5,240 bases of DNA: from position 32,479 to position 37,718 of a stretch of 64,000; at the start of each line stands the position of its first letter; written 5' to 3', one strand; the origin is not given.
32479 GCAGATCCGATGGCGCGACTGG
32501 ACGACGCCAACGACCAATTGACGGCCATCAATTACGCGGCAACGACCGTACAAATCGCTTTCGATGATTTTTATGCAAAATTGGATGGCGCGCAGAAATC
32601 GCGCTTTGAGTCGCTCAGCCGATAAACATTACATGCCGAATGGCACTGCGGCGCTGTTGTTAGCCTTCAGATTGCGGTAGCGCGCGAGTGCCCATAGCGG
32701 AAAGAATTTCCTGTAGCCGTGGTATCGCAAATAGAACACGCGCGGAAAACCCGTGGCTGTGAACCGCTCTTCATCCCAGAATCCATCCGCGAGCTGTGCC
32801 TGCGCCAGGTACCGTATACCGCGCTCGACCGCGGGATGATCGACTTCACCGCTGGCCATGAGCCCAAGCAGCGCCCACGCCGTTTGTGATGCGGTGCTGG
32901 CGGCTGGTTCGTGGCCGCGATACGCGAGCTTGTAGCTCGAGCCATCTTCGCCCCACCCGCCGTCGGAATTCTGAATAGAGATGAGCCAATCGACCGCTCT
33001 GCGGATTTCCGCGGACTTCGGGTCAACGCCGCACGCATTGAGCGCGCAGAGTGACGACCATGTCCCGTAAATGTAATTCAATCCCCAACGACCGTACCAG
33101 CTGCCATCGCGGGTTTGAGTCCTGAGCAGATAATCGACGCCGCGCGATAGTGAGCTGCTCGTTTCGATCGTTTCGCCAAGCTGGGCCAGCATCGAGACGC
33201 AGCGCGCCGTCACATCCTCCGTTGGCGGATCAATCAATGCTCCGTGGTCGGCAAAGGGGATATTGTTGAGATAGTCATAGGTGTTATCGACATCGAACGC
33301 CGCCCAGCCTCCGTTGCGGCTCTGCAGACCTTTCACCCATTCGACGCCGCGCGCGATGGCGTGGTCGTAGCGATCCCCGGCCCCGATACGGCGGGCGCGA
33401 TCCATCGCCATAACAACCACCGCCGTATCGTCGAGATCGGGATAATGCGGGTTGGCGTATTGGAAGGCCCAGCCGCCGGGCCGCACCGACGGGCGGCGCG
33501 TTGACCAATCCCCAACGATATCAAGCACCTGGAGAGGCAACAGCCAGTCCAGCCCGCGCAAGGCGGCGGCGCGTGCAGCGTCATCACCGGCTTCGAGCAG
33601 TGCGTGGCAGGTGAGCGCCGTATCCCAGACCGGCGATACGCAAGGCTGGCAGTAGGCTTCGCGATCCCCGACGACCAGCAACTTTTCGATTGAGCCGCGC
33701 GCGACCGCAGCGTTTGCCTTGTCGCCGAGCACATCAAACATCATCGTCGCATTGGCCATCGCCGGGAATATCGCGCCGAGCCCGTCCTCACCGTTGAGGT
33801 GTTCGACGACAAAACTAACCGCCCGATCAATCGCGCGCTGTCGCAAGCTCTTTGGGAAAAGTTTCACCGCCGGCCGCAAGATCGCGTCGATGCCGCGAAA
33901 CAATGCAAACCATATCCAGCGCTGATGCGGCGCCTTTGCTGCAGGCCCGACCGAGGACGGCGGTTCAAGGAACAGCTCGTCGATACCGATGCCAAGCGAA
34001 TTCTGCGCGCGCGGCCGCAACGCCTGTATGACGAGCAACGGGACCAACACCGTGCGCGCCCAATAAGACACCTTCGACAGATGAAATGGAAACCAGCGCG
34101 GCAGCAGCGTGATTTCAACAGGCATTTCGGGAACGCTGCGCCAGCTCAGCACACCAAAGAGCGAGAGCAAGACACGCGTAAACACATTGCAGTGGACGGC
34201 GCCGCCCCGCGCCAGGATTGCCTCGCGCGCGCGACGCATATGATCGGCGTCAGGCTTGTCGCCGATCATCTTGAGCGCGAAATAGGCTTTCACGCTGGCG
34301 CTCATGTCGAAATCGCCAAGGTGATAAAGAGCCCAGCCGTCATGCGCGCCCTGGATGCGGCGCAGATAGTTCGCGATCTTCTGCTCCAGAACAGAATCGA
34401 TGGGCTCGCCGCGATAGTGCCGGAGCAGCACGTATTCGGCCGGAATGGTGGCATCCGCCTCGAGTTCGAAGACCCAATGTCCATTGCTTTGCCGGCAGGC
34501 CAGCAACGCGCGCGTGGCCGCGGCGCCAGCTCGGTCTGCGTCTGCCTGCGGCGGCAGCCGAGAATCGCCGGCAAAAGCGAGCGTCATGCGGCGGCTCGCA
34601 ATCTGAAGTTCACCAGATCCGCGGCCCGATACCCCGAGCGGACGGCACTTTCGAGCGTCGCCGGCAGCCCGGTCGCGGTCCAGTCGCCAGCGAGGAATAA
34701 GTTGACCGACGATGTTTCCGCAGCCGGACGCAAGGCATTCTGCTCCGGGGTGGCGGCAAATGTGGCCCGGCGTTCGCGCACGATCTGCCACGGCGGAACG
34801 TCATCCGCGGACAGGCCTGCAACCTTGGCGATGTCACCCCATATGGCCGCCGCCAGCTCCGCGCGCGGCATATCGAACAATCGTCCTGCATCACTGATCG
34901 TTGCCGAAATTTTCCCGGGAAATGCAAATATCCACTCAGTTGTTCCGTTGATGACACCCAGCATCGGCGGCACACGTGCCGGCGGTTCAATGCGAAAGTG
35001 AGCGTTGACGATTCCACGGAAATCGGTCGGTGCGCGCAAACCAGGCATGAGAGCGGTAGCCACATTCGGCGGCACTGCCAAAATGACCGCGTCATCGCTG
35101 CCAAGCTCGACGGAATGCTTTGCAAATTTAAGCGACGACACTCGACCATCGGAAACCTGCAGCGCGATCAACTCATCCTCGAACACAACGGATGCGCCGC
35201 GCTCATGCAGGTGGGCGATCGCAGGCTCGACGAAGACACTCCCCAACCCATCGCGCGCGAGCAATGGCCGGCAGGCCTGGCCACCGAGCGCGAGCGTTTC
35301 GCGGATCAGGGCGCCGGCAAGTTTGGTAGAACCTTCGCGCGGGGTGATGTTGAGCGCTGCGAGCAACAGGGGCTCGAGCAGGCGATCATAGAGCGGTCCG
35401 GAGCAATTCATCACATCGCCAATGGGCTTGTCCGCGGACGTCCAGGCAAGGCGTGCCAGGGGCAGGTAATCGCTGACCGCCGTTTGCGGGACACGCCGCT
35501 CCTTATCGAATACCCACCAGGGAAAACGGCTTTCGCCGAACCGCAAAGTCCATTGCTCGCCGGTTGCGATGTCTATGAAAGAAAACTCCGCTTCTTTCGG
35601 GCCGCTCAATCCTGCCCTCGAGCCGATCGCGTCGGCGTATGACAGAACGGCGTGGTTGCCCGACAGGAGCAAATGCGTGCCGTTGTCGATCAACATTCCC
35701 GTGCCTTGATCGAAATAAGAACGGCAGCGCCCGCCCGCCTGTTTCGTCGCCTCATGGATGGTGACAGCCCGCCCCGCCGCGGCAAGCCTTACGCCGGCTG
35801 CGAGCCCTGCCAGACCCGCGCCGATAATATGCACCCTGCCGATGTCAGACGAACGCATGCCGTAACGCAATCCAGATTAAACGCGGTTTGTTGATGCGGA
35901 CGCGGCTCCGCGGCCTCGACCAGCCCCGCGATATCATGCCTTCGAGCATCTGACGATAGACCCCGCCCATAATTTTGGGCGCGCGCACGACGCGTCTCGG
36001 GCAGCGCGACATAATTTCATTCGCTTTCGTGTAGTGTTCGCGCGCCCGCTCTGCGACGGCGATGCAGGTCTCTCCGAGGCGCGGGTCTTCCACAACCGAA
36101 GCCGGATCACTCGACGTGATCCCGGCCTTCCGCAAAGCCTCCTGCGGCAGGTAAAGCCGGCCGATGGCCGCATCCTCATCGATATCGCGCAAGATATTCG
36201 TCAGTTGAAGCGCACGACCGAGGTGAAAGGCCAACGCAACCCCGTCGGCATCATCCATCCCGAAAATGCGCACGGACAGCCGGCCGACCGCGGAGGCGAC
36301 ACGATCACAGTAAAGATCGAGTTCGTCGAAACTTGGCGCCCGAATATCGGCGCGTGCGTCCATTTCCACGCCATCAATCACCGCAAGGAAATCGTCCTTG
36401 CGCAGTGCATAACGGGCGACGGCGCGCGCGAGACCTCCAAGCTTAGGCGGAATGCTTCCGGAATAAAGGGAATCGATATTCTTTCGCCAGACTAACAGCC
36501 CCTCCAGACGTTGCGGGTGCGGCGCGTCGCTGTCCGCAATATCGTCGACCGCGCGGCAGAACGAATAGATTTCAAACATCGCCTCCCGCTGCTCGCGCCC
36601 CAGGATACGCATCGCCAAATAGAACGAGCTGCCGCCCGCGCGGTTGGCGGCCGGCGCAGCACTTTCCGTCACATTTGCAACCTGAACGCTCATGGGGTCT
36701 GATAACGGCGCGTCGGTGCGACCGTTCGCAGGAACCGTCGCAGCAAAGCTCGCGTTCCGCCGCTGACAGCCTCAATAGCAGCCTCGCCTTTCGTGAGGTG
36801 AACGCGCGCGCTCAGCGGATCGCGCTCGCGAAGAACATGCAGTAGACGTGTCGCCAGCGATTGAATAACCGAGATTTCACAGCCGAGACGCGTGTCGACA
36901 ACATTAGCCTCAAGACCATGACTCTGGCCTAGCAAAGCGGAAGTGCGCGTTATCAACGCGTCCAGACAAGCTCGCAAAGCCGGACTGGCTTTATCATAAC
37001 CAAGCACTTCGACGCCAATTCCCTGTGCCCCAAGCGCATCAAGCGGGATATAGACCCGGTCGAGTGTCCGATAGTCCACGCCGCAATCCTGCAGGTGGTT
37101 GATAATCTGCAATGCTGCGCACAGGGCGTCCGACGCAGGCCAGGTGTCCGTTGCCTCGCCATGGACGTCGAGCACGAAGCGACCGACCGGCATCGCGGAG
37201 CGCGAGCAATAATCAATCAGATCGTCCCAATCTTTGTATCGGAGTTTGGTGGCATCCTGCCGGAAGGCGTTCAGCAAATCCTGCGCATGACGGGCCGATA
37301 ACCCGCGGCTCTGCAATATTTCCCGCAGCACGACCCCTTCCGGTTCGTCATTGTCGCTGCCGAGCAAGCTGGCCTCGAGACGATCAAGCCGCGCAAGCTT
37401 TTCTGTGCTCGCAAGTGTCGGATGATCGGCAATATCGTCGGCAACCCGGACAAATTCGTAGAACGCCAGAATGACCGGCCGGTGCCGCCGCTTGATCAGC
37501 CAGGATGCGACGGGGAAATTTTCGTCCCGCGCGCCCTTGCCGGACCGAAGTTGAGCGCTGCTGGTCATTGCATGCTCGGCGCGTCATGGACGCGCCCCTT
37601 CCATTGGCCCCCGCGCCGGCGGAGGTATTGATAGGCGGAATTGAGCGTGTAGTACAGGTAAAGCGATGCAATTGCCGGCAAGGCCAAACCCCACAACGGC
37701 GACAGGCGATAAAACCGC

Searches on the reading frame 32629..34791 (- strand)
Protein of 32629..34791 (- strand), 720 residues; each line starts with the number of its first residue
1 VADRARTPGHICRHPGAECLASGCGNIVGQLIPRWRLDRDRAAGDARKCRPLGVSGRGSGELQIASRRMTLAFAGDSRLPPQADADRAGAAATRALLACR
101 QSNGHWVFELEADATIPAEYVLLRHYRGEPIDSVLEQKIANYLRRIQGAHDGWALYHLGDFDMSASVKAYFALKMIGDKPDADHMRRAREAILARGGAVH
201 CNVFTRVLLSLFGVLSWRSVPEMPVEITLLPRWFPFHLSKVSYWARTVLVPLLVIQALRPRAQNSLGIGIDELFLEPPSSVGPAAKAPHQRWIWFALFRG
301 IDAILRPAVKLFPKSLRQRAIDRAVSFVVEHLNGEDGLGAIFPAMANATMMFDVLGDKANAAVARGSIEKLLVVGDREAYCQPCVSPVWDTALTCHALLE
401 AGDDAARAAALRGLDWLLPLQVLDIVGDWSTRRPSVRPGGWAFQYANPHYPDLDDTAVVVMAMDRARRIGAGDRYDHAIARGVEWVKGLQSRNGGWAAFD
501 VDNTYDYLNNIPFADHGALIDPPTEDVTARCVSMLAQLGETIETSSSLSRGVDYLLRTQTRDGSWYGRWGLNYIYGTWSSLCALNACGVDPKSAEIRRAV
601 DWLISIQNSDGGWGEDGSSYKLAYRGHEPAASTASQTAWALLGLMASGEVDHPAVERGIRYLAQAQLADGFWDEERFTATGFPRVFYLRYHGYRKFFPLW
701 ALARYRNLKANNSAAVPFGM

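Call 38: search_protein_families(library=pfam, proteins=[window:32629-34791:-], max_evalue=1)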
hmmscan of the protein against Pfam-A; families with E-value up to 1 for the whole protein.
window:32629-34791:- (720 aa): 5 families
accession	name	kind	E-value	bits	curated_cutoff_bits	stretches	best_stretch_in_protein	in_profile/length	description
PF13243.12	SQHop_cyclase_C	-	4.7e-144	479.7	26.1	1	385-707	1-319/319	Squalene-hopene cyclase C-terminal domain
PF13249.12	SQHop_cyclase_N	-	5.9e-112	374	26.2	2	91-369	3-280/291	Squalene-hopene cyclase N-terminal domain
PF09492.16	Pec_lyase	-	1.2e-07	31.7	22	1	456-571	41-159/292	Pectic acid lyase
PF00432.27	Prenyltrans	-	1.4e-06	28.4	26.5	1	482-671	55-216/304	Prenyltransferase alpha-alpha toroid domain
PF07678.20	TED_complement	-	0.00076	19.1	22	1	546-666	63-190/312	A-macroglobulin TED domain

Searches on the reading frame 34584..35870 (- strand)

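Call 38: search_protein_families(library=pfam, proteins=[window:34584-35870:-], max_evalue=1)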
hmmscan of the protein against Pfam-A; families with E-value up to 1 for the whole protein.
window:34584-35870:- (428 aa): 14 families
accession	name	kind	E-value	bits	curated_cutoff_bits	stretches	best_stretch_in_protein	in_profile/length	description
PF01593.30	Amino_oxidase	-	2.5e-43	149.4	19.8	1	20-420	1-442/443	Flavin containing amine oxidoreductase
PF13450.12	NAD_binding_8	-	1.5e-11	44.8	21.9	1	15-78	1-64/68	NAD(P)-binding Rossmann-like domain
PF00890.30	FAD_binding_2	-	1.6e-06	28.1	20.4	1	15-89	4-75/414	FAD binding domain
PF01266.30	DAO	-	4.6e-05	23.6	27.9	1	13-46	2-35/353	FAD dependent oxidoreductase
PF06100.17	MCRA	-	0.0013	18.1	23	1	13-66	4-61/495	MCRA family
PF12831.13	FAD_oxidored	-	0.0015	18.3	27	1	13-48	2-37/416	FAD dependent oxidoreductase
PF07992.20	Pyr_redox_2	-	0.0055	16.6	26.1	1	12-49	2-40/291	Pyridine nucleotide-disulphide oxidoreductase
PF03486.20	HI0933_like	-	0.0067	16.3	50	1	13-48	3-38/244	HI0933-like protein Rossmann domain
PF01134.28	GIDA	-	0.014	14.9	22.1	1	13-40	2-29/391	Glucose inhibited division protein A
PF01494.25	FAD_binding_3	-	0.04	13.6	22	1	13-45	4-36/349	FAD binding domain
PF03807.23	F420_oxidored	-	0.26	12.3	21.6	0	258-278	59-79/94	NADP oxidoreductase coenzyme F420-dependent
PF00070.33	Pyr_redox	-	0.29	12.1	22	0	12-44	1-33/82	Pyridine nucleotide-disulphide oxidoreductase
PF13738.12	Pyr_redox_3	-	0.35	10.5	30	1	15-52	2-39/305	Pyridine nucleotide-disulphide oxidoreductase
PF01262.27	AlaDh_PNT_C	-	0.54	10.1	23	1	10-51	28-69/214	Alanine dehydrogenase/PNT, C-terminal domain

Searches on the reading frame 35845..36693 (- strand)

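Call 38: search_protein_families(library=pfam, proteins=[window:35845-36693:-], max_evalue=1)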
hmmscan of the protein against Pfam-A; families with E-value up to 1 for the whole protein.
window:35845-36693:- (282 aa): 1 family
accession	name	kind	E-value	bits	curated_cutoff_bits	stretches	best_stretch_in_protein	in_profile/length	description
PF00494.24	SQS_PSY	-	2.2e-68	231.2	26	1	18-269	2-261/263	Squalene/phytoene synthase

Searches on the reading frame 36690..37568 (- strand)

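Call 38: search_protein_families(library=pfam, proteins=[window:36690-37568:-], max_evalue=1)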
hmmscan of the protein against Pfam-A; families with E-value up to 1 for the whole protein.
window:36690-37568:- (292 aa): 2 families
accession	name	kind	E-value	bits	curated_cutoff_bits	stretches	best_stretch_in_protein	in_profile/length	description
PF00494.24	SQS_PSY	-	5.7e-52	177.5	26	1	14-261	4-262/263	Squalene/phytoene synthase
PF09585.15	Lin0512_fam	-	0.078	13.5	23.4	1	183-239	7-64/114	Conserved hypothetical protein (Lin0512_fam)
